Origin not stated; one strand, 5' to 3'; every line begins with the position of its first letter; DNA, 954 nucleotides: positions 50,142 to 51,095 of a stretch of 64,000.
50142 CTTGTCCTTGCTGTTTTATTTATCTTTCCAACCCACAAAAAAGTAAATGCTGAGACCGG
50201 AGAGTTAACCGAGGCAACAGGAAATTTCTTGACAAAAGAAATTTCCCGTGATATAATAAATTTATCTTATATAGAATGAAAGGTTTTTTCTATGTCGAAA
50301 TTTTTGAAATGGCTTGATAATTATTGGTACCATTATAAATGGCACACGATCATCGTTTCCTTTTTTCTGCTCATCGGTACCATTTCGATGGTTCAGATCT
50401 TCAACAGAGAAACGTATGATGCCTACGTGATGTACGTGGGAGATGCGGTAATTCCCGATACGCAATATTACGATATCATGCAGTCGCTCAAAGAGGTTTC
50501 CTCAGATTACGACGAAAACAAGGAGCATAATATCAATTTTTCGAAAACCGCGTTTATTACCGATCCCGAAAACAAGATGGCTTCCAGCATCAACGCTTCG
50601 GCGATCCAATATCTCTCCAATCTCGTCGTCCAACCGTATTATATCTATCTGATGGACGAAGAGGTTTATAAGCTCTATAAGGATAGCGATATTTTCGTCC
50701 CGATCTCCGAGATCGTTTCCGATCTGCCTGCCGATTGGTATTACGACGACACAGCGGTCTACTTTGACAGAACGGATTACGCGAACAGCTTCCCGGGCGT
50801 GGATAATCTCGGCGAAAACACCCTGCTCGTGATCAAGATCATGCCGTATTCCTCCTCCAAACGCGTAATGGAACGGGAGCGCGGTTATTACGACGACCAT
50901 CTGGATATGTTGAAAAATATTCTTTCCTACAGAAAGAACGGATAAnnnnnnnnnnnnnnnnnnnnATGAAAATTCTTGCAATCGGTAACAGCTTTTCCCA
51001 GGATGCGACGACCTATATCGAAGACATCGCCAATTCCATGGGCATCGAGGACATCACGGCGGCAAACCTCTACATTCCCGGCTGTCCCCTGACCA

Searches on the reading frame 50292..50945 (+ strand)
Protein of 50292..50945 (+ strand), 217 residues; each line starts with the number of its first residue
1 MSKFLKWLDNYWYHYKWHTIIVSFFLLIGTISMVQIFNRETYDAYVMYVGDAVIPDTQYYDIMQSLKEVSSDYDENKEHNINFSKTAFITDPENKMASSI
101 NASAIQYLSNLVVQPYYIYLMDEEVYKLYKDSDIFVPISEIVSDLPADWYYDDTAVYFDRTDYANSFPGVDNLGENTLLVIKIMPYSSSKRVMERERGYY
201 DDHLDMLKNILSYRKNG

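Call 13: search_protein_families(library=pfam, proteins=[window:50292-50945:+])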
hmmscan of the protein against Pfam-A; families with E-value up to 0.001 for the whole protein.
window:50292-50945:+ (217 aa): 0 families

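Call 14: find_encoding_contigs(protein=window:50292-50945:+, flank=10000, max_places=10)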
Protein window:50292-50945:+ (217 aa): 11 contigs read that carry it; 9 places shown.
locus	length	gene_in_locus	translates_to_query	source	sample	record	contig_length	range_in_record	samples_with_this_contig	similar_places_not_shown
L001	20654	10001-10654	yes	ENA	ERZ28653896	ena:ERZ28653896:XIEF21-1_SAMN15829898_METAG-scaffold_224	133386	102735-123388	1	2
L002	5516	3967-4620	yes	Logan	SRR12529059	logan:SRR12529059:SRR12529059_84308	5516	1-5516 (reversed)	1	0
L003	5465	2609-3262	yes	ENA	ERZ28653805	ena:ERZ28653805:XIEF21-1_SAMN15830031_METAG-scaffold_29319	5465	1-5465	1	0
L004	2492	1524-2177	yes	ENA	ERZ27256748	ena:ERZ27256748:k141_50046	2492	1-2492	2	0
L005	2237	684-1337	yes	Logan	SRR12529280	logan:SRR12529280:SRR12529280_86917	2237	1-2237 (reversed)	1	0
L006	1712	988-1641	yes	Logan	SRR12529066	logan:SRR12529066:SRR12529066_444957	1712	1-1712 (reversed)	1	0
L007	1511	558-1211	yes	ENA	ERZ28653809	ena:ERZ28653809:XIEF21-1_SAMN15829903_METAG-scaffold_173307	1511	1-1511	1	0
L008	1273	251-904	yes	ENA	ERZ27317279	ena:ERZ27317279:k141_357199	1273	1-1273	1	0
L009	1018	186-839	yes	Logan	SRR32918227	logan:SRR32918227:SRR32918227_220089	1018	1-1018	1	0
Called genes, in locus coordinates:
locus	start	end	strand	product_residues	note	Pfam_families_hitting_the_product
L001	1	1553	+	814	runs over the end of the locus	PF00343:Phosphorylase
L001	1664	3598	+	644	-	PF16657:Malt_amylase_C (faint), PF00128:Alpha-amylase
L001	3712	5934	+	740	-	PF01055:Glyco_hydro_31_2nd, PF21365:Glyco_hydro_31_3rd, PF17137:DUF5110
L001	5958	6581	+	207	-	-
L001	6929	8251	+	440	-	PF01120:Alpha_L_fucos, PF14871:GHL6 (faint)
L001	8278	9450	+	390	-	PF00155:Aminotran_1_2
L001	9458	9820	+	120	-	-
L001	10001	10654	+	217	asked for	-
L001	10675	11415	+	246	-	PF16227:DUF4886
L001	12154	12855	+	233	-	-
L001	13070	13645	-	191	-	-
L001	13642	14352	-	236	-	PF08659:KR (faint), PF13561:adh_short_C2, PF00106:adh_short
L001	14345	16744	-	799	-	-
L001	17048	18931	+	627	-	-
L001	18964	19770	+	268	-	PF00149:Metallophos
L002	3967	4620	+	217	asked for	-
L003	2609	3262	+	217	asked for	-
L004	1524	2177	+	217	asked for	-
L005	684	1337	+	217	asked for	-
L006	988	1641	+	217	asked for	-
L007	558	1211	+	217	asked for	-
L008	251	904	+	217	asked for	-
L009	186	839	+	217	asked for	-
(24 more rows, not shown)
